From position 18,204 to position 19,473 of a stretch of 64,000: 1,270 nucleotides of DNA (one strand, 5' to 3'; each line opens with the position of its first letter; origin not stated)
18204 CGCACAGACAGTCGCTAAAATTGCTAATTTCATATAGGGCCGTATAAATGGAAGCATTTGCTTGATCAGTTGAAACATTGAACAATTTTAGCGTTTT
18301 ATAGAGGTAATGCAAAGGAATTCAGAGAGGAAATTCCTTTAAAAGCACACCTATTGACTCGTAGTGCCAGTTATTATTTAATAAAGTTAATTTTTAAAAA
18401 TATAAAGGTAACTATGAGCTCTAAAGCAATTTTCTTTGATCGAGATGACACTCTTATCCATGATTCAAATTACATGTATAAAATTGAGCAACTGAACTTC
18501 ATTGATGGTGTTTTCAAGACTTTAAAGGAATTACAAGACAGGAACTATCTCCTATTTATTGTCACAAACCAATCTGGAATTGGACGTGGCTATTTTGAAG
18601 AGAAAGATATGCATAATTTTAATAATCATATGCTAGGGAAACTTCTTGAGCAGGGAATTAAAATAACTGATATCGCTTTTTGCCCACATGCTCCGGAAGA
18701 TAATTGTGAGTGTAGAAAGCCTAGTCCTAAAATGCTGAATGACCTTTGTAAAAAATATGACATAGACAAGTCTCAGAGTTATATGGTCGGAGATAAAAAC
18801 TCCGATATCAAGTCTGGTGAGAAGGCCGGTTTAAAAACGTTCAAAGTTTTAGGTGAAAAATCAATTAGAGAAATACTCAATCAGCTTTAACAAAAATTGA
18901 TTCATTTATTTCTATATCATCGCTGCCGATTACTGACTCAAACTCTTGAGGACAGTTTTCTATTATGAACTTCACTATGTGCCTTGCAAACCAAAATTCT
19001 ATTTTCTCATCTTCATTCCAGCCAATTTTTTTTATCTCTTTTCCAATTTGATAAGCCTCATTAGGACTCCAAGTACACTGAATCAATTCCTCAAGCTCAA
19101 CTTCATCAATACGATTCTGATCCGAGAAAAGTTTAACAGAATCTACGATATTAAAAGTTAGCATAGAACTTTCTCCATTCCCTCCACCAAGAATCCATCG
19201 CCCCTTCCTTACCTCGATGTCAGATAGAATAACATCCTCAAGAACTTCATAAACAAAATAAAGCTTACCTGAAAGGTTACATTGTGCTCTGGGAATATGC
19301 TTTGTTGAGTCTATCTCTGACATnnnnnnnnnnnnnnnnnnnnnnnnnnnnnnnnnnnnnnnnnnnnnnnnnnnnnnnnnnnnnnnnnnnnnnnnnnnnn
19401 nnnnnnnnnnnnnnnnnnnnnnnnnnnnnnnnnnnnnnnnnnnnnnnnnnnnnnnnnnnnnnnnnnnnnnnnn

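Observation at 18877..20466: Self-promoted, translationally coupled three-gene cassette: two Sec-exported small proteins plus an acidic cytoplasmic partner (candidate secreted toxin/immunity module of unassigned family)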

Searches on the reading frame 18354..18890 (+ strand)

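Call 3: search_protein_families(library=pfam, proteins=[window:18354-18890:+], max_evalue=1)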
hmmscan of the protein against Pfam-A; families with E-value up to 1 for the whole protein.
window:18354-18890:+ (178 aa): 11 families
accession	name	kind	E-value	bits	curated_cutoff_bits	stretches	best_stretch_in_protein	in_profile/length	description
PF13419.12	HAD_2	-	4.1e-16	60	23.8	1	38-164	70-177/178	Haloacid dehalogenase-like hydrolase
PF08645.17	PNK3P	-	1.4e-12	48.1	22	1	25-151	2-129/161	Polynucleotide kinase 3 phosphatase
PF00702.32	Hydrolase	-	1.6e-12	48.7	26.4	1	50-159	100-191/191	haloacid dehalogenase-like hydrolase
PF13242.12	Hydrolase_like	-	1.6e-12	47.6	22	1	120-172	2-55/75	HAD-hyrolase-like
PF08282.18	Hydrolase_3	-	0.004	17.4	20.9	1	128-153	192-217/255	haloacid dehalogenase-like hydrolase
PF13344.12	Hydrolase_6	-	0.0045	17.5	27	1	26-78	1-44/101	Haloacid dehalogenase-like hydrolase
PF13756.12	Stimulus_sens_1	-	0.072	14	29.8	1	15-46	11-43/111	Stimulus-sensing domain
PF12827.12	Peroxin-22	-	0.091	13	26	1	37-89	57-104/110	Peroxisomal biogenesis protein family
PF03767.20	Acid_phosphat_B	-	0.12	12.3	27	0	13-43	66-98/230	HAD superfamily, subfamily IIIB (Acid phosphatase)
PF02796.21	HTH_7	-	0.22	12.1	23.8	1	93-108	13-28/45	Helix-turn-helix domain of resolvase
PF12710.13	HAD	-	0.35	11.7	27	0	133-153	166-186/189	haloacid dehalogenase-like hydrolase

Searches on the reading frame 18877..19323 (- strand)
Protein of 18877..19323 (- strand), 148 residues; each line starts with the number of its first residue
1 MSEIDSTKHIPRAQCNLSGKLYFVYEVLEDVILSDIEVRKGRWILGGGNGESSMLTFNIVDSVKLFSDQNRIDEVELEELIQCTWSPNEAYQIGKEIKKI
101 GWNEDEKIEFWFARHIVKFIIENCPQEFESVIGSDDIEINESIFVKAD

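Call 3: search_protein_families(library=pfam, proteins=[window:18877-19323:-], max_evalue=1)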
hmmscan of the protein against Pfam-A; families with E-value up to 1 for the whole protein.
window:18877-19323:- (148 aa): 0 families

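Call 4: search_protein_families(library=ncbifam, proteins=[window:18877-19323:-], max_evalue=1)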
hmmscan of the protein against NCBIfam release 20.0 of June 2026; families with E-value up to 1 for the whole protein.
window:18877-19323:- (148 aa): 0 families

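Call 7: find_homologous_proteins(query=window:18877-19323:-, max_evalue=0.01)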
Query window:18877-19323:- (148 aa): 1 proteins with E <= 0.01 among 31 candidates.
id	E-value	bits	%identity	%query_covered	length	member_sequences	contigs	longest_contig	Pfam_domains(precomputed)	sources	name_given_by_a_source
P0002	6.4e-93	327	100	100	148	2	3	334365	-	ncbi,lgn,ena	-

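Call 48: search_dna_similar(query=window:18877-19323:-, collection=plasmids, mode=protein, max_evalue=1, max_rows=15)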
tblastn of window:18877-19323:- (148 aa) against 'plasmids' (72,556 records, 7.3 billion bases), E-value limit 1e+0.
Records with a match: 1; places in all: 1; records where one place covers at least 80% of the query: 0.
Best place of each record, by identity: <60% 1.
By first word of the organism name: Chondrinema 1.
By predicted mobility (MOB-suite, as given by PLSDB): non-mobilizable 1.
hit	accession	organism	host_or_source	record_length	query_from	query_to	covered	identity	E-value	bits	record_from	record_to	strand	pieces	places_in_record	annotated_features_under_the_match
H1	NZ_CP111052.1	Chondrinema litorale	Seaweed,red alga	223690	1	118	80%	30.8%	4e-9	61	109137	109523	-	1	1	hypothetical protein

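Call 50: get_annotated_region(hit=H1, flank=8000)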
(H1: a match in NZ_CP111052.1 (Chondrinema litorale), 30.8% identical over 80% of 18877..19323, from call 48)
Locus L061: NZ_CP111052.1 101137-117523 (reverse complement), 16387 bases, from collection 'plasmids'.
description: Chondrinema litorale strain WSW3-B12 plasmid unnamed10, complete sequence
organism: Chondrinema litorale (NCBI taxid 2994555)
taxonomy: Bacteria; Bacteroidota; Cytophagia; Cytophagales; Flammeovirgaceae; Chondrinema; Chondrinema litorale
host: -; source: Seaweed,red alga; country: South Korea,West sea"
typing (MOB-suite, as given by PLSDB): non-mobilizable
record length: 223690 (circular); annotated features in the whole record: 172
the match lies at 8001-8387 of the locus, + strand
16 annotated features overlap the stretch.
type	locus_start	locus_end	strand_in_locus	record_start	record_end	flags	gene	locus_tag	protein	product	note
CDS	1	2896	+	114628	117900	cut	-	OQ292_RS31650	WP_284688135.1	SusC/RagA family TonB-linked outer membrane protein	GO:0071702 - organic substance transport [Evidence IEA]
CDS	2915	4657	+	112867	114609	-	-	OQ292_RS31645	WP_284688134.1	RagB/SusD family nutrient uptake outer membrane protein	-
CDS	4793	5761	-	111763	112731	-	-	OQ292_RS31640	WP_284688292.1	succinylglutamate desuccinylase/aspartoacylase family protein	-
CDS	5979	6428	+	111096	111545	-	-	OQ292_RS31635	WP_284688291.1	DUF1572 family protein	-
CDS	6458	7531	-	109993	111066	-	-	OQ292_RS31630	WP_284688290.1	OmpA family protein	-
CDS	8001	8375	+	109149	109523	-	-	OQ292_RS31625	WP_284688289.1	hypothetical protein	-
CDS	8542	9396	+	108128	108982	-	-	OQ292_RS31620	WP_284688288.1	SDR family NAD(P)-dependent oxidoreductase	-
CDS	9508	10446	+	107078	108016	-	-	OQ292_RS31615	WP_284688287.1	helix-turn-helix domain-containing protein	-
CDS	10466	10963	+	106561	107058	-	-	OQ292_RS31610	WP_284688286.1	hypothetical protein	-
CDS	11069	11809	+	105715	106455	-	-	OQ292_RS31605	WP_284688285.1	SDR family oxidoreductase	-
CDS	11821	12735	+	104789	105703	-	-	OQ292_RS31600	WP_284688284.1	AraC family transcriptional regulator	GO:0006355 - regulation of DNA-templated transcription [Evidence IEA]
CDS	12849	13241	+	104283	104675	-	-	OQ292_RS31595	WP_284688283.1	hypothetical protein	-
CDS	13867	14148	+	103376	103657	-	-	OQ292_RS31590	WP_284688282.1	helix-turn-helix domain-containing protein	-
CDS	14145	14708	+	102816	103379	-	-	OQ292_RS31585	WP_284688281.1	transposase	-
CDS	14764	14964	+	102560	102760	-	-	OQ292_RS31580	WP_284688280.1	hypothetical protein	-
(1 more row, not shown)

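Call 54: search_dna_similar(query=window:18877-19323:-, collection=phages, mode=protein, max_evalue=1, max_rows=10)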
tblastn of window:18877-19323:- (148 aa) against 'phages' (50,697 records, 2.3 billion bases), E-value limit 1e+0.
No match.

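Call 58: search_protein_families(library=padloc, proteins=[window:18877-19323:-, L061:8001-8375:+], max_evalue=1)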
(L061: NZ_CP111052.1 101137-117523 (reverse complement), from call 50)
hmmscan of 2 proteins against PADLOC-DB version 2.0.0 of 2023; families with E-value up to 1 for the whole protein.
window:18877-19323:- (148 aa): 0 families

L061:8001-8375:+ (124 aa): 0 families

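Call 59: search_protein_families(library=phrogs, proteins=[window:18877-19323:-, L061:8001-8375:+], max_evalue=1)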
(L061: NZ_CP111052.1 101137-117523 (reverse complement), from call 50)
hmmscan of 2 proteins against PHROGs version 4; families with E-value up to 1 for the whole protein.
window:18877-19323:- (148 aa): 0 families

L061:8001-8375:+ (124 aa): 0 families

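Call 73: list_cluster_members(proteins=[L061:8001-8375:+])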
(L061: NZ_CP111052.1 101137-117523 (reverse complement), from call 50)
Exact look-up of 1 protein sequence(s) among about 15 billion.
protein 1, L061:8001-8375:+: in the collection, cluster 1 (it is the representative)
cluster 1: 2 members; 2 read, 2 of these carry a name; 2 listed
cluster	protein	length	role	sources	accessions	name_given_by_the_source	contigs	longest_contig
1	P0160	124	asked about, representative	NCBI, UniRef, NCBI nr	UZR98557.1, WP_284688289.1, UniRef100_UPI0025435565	hypothetical protein [Chondrinema litorale] | hypothetical protein n=1 Tax=Chondrinema litorale TaxID=2994555 RepID=UPI0025435565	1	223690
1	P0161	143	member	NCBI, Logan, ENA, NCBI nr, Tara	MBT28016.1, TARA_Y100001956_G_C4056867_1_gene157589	MAG: hypothetical protein CMO01_00035 [Thalassobius sp.] | hypothetical protein [Thalassovita sp.] | strand:- start:38 stop:469 length:432 start_codon:yes stop_codon:yes gene_type:complete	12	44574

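Call 75: find_encoding_contigs(protein=P0161, flank=5000, max_places=8)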
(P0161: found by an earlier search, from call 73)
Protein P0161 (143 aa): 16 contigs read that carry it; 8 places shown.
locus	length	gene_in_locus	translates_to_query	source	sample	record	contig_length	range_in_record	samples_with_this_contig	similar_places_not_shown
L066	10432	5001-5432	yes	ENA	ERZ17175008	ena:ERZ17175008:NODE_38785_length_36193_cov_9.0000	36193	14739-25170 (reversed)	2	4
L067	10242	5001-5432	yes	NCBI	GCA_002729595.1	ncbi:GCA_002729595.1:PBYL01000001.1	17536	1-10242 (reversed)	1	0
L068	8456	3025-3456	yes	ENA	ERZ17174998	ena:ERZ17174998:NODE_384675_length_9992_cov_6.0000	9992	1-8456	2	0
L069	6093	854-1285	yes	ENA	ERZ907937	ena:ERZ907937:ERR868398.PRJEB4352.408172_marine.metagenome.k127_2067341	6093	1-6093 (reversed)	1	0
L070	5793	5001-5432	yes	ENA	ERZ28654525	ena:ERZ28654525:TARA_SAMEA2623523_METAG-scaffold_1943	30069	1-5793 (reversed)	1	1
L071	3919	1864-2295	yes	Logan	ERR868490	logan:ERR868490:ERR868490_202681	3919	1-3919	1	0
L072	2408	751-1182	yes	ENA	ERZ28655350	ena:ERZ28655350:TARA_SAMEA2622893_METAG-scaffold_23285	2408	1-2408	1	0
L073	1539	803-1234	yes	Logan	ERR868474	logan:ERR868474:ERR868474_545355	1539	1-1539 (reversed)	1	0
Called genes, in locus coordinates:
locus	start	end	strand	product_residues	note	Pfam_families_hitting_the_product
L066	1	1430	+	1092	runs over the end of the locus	PF13620:CarboxypepD_reg, PF13715:CarbopepD_reg_2, PF07715:Plug, PF00593:TonB_dep_Rec_b-barrel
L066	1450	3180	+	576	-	PF07980:SusD_RagB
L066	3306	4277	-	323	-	PF24827:AstE_AspA_cat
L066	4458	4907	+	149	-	PF07609:DUF1572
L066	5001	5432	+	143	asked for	-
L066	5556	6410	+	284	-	PF00106:adh_short, PF08659:KR, PF13561:adh_short_C2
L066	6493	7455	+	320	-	PF12833:HTH_18, PF00165:HTH_AraC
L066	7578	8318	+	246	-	PF00106:adh_short, PF08659:KR, PF13561:adh_short_C2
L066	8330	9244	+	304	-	PF12833:HTH_18, PF00165:HTH_AraC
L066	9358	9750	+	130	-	-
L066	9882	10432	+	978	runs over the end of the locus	PF15979:Glyco_hydro_115, PF17829:GH115_C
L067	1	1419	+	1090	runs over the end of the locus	PF16344:FecR_C (weak), PF13620:CarboxypepD_reg, PF13715:CarbopepD_reg_2, PF07715:Plug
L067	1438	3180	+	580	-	-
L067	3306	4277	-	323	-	PF24827:AstE_AspA_cat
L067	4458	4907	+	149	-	PF07609:DUF1572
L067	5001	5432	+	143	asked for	-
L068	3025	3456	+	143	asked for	-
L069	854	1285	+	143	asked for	-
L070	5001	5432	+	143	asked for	-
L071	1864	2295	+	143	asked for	-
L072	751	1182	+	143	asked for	-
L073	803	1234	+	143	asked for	-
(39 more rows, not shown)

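Call 81: predict_structure(alignment_id=A5)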
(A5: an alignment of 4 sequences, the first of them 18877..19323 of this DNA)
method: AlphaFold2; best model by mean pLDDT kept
length: 148 residues; sequences in the alignment: 4
mean_pLDDT: 43.9   pTM: 0.35
mean pLDDT of the five models: 43.9, 32.7, 31.6, 30.6, 28.8
residues with pLDDT >= 90: 0; 70-90: 0; 50-70: 46; < 50: 102
segments of 3 or more residues with pLDDT < 50: 1-14, 19-40, 46-53, 62-85, 104-114, 127-129, 131-148
pLDDT, mean of each block of 10 residues (from residue 1): 33 49 36 38 45 52 44 38 50 60 45 50 52 37 25
secondary structure, 60 per line:
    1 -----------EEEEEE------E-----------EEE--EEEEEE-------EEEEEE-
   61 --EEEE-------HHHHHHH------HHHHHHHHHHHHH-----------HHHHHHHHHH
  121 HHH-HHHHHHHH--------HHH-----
elements in order: E12-17 E36-38 E41-46 E54-59 E63-66 H74-80 H87-99 H111-123 H125-132

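Call 82: search_protein_families(library=pfam, alignment_id=A5, max_evalue=10)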
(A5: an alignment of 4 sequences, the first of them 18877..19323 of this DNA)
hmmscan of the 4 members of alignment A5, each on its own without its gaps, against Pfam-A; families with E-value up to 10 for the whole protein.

A. member 1, window:18877-19323:- (148 aa): 0 families

B. families by the number of members that match (of 4 scanned): 0 families

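Call 83: search_solved_structures(query=A5, max_evalue=10)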
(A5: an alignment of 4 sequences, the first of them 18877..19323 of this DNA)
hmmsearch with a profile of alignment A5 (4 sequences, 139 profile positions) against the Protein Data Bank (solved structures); distinct sequences matched with E-value up to 10: 0.

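Call 92: fold_search(model_id=the predicted structure, library=pdb)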
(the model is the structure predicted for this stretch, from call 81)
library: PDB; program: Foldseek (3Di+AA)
matches with E <= 10: 245; with E <= 0.001: 0
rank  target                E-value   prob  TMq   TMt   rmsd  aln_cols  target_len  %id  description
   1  5irc_F                1.9e-01  0.06  0.15  0.14  14.1       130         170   11  p190A GAP domain complex with RhoA (released 2016-08-17)
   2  7ckf_B                2.8e-01  0.09  0.17  0.11  10.1       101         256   10  The N-terminus of interferon-inducible antiviral protein-dimer (released 2021-05-05)
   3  7e5a_A                3.2e-01  0.08  0.16  0.08  10.2       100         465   10  interferon-inducible anti-viral protein R356A (released 2021-05-05)
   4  4arz_A                3.4e-01  0.10  0.24  0.16  10.5       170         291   10  The crystal structure of Gtr1p-Gtr2p complexed with GTP-GDP (released 2012-07-25)
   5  1yhn_A                5.1e-01  0.02  0.13  0.12  13.8       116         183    9  Structure basis of RILP recruitment by Rab7 (released 2005-05-17)
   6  7e5a_B                5.4e-01  0.08  0.18  0.08   9.8        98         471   12  interferon-inducible anti-viral protein R356A (released 2021-05-05)
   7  1xao_A                6.2e-01  0.06  0.17  0.21  13.2        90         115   13  Hsp40-Ydj1 dimerization domain (released 2005-05-03)
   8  8cqb_A                6.2e-01  0.06  0.19  0.09  12.0       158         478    9  Cryo-EM structure of the human GBP1 dimer bound to GDP-AlF3 (released 2024-03-13)
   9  8r1a_A                6.6e-01  0.06  0.16  0.07  10.2       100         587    9  Model of the membrane-bound GBP1 oligomer (released 2024-01-17)
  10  5m70_B                8.0e-01  0.08  0.23  0.20  12.4       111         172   11  Crystal Structure of human RhoGAP mutated in its arginin finger (R85A) in complex with RhoA.GDP.AlF4- human (released 2017-05-17)
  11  2b92_B                8.0e-01  0.06  0.17  0.11  11.9       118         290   11  Crystal-structure of the N-terminal Large GTPase Domain of human Guanylate Binding protein 1 (hGBP1) in complex with G (released 2006-03-07)
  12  7ckf_A                9.1e-01  0.05  0.17  0.12   8.8       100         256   13  The N-terminus of interferon-inducible antiviral protein-dimer (released 2021-05-05)
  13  6h17                  9.1e-01  0.02  0.13  0.11  12.8       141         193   10  Myxococcus xanthus MglA bound to GTPgammaS (released 2019-11-27)
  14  3r7w_A                9.7e-01  0.06  0.24  0.16  13.3       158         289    9  Crystal Structure of Gtr1p-Gtr2p complex (released 2011-08-24)
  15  2ht6_B                1.0e+00  0.03  0.14  0.13  10.2        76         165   10  Crystal structure of Human Gem G-domain bound to GDP (released 2006-10-31)
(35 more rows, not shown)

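Call 96: find_related_loci(query=A5, collection=viral_contigs, flank=4000)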
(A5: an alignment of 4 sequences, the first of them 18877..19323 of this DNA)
Query A5 (148 aa) in viral_contigs; peptide patterns used: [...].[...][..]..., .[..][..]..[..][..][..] (x = any residue, [..] = any of these).
147 stretches matched a pattern, but none encodes a relative of the query by tblastn (E <= 1e-3).

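Call 112: search_solved_structures(query=A6, max_evalue=10)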
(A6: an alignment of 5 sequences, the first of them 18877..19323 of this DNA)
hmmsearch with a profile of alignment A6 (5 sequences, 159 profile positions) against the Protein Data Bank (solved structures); distinct sequences matched with E-value up to 10: 1.
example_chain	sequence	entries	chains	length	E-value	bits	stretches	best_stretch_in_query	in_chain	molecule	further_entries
9u78_A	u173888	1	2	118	0.078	16.5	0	115-143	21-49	Single Chain Protein of De Novo Designed Helix Bundles-4EH2 with KDPV Loop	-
